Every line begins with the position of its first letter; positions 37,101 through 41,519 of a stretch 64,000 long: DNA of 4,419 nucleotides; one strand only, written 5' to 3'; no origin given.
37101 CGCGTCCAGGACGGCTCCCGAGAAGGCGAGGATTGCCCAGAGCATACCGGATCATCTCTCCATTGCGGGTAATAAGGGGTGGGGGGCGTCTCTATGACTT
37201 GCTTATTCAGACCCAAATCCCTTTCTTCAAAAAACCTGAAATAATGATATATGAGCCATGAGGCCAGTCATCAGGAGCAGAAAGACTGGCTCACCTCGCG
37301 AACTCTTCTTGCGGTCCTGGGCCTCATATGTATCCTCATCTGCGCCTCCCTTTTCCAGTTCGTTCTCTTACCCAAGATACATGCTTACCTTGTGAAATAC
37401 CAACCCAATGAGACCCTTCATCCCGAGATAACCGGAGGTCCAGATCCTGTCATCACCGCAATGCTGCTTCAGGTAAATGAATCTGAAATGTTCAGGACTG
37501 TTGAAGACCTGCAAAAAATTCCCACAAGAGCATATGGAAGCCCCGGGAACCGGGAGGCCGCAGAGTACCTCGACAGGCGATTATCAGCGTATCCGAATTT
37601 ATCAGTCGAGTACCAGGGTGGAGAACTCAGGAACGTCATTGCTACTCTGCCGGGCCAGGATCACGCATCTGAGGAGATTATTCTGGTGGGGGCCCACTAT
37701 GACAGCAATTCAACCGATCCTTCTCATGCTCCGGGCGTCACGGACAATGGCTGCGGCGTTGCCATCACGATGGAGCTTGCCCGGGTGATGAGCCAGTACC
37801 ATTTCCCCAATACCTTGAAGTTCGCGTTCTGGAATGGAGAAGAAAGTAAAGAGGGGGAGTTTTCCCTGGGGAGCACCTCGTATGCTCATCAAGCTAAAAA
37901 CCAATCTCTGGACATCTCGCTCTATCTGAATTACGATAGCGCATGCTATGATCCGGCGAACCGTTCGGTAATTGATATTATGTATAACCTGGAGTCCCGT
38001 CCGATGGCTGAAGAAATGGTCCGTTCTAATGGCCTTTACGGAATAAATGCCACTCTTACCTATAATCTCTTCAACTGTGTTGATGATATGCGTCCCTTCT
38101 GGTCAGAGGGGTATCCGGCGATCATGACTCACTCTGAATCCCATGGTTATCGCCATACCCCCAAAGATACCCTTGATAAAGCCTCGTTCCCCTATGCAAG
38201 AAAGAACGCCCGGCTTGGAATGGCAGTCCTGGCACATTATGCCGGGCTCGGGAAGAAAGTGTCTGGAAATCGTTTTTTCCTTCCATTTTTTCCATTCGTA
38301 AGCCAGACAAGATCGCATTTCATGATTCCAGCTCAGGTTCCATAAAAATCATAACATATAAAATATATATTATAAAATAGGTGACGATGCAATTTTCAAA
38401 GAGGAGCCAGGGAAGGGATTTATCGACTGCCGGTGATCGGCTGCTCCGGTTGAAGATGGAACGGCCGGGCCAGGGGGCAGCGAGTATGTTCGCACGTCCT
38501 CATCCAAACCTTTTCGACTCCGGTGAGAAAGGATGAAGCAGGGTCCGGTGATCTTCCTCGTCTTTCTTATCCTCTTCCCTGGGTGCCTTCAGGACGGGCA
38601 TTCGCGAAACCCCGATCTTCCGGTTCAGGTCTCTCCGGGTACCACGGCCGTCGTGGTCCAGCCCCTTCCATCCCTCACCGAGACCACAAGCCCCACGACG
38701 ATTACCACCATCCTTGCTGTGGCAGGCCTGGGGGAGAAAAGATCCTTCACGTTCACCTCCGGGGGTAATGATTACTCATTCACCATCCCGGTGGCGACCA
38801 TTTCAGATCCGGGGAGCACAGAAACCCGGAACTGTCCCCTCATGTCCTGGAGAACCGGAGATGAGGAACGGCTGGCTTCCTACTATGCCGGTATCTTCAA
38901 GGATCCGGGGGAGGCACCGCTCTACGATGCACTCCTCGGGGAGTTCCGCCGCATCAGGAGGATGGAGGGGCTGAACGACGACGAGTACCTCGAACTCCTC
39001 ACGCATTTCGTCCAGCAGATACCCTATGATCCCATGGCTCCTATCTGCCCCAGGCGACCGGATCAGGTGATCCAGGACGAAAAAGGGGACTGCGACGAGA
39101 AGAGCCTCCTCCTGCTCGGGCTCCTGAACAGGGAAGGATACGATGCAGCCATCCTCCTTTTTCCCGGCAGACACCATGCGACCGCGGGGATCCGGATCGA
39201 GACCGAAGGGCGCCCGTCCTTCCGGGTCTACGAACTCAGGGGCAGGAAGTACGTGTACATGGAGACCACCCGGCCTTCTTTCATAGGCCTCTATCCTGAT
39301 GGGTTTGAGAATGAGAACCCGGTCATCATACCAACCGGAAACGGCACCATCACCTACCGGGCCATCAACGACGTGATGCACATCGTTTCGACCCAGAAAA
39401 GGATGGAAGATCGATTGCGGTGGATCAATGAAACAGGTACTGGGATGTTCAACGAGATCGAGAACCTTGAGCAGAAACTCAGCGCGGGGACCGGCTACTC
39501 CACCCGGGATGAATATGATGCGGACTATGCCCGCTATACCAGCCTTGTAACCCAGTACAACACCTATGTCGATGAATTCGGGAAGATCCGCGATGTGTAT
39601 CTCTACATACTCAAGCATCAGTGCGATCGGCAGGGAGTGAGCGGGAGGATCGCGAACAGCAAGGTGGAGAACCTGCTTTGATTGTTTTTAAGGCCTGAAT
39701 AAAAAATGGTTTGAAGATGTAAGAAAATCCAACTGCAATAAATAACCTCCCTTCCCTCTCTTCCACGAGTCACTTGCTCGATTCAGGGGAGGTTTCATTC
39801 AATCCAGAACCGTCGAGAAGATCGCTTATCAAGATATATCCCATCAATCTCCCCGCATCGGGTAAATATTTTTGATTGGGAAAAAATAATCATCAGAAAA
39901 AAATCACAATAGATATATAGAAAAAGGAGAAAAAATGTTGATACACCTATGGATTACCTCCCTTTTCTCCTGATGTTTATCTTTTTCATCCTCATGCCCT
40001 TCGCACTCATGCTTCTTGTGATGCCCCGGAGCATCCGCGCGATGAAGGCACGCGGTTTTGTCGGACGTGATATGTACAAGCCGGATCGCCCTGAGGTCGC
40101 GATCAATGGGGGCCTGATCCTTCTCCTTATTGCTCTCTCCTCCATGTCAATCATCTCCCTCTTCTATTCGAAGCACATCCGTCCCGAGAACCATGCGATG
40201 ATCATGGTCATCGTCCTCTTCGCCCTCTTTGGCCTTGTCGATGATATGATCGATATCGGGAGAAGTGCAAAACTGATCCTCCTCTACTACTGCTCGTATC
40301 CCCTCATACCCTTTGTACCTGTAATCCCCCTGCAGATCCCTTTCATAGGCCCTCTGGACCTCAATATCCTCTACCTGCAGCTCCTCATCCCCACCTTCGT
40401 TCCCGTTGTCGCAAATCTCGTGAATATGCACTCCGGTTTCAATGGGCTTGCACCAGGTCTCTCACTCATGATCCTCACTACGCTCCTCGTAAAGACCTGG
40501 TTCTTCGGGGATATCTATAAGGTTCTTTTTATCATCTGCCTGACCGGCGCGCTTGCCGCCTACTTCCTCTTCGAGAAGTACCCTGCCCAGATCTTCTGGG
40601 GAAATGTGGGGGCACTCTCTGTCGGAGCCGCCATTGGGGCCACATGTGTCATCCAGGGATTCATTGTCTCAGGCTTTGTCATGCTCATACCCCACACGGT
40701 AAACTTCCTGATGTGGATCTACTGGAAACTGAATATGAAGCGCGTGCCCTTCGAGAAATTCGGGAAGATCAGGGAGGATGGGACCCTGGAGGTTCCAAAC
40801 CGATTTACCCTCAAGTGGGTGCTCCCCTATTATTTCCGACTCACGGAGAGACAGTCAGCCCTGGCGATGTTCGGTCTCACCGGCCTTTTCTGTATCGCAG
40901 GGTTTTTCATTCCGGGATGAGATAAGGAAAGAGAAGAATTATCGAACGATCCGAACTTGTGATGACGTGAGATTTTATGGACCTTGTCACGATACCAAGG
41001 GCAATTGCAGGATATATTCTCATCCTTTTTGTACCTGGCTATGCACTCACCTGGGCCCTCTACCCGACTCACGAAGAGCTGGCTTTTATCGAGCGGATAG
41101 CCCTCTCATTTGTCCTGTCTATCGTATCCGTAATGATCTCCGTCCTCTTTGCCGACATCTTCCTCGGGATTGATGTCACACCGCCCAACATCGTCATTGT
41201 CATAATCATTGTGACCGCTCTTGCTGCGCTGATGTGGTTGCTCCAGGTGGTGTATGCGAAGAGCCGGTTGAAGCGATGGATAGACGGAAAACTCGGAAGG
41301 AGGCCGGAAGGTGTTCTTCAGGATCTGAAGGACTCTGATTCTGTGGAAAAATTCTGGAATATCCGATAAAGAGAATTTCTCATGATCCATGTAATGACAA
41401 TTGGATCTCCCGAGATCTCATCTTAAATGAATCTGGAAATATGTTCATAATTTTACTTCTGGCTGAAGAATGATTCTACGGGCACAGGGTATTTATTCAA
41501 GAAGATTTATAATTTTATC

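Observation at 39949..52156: Candidate pathway for amino-acid or acyl decoration of an archaeal surface glycan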

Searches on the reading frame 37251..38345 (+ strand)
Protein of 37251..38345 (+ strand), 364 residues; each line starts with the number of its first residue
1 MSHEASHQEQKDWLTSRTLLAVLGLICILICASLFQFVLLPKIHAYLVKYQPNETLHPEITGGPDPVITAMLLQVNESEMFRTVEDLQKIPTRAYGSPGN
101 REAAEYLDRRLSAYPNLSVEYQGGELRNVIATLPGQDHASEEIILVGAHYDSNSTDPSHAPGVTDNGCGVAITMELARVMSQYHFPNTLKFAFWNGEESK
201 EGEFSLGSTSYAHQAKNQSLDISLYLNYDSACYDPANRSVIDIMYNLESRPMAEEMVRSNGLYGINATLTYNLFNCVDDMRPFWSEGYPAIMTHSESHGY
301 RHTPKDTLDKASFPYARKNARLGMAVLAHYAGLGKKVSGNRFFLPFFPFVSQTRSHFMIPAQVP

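Call 8: search_protein_families(library=pfam, proteins=[window:37251-38345:+], max_evalue=0.001)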
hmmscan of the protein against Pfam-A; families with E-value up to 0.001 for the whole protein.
window:37251-38345:+ (364 aa): 2 families
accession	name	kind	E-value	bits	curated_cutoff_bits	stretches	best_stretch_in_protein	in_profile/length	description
PF04389.22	Peptidase_M28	-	5.2e-32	111.6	21.3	1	128-321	1-187/193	Peptidase family M28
PF01546.33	Peptidase_M20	-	0.00025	21.5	24.6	1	158-215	28-83/206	Peptidase family M20/M25/M40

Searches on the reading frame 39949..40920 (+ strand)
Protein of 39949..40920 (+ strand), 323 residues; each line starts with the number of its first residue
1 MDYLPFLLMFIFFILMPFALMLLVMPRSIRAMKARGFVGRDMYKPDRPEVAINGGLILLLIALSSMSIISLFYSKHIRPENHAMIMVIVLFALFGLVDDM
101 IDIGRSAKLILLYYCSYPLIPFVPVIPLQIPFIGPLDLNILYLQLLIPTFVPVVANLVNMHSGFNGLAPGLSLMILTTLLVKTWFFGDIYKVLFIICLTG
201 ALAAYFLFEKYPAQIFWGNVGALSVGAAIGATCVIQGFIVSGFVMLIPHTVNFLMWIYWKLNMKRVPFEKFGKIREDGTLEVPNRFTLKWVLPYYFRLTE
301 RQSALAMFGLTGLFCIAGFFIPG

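Call 3: search_protein_families(library=pfam, proteins=[window:39949-40920:+], max_evalue=0.01)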
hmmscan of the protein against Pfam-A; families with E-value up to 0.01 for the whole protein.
window:39949-40920:+ (323 aa): 1 family
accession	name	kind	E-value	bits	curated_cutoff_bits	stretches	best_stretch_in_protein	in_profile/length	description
PF00953.26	Glycos_transf_4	-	1.1e-24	87.7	27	1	83-235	3-158/160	Glycosyl transferase family 4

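Call 5: search_protein_families(library=ncbifam, proteins=[window:39949-40920:+], max_evalue=0.1)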
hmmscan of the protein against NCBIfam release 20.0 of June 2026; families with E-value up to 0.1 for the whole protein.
window:39949-40920:+ (323 aa): 2 families
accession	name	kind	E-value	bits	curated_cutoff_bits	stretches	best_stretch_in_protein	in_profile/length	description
NF053644.1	MraY_archaea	equivalog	3.8e-11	42.9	450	1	129-247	169-286/340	pseudomurein biosynthesis MraY family phospho-N-acetylmuramoyl-pentapeptide-transferase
TIGR00445.1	mraY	equivalog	7.2e-10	38.8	192.05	1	53-264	38-277/321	phospho-N-acetylmuramoyl-pentapeptide-transferase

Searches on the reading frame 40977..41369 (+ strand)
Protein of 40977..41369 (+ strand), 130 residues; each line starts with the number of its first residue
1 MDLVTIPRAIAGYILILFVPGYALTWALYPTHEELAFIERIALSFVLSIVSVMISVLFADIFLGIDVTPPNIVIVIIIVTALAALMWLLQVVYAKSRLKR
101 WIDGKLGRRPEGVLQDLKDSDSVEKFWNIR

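Call 49: search_protein_families(library=pfam, proteins=[window:40977-41369:+], max_evalue=5)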
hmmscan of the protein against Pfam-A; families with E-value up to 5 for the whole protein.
window:40977-41369:+ (130 aa): 3 families
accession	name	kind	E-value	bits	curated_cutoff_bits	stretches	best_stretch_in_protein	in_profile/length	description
PF07760.16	DUF1616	-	1.6e-12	47.6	31.6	1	5-85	20-111/307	Protein of unknown function (DUF1616)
PF13779.11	DUF4175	-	0.49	8.8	27.3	1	37-90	14-67/825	Domain of unknown function (DUF4175)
PF11457.13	DUF3021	-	3.2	8.4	24.7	1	45-100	69-125/130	Protein of unknown function (DUF3021)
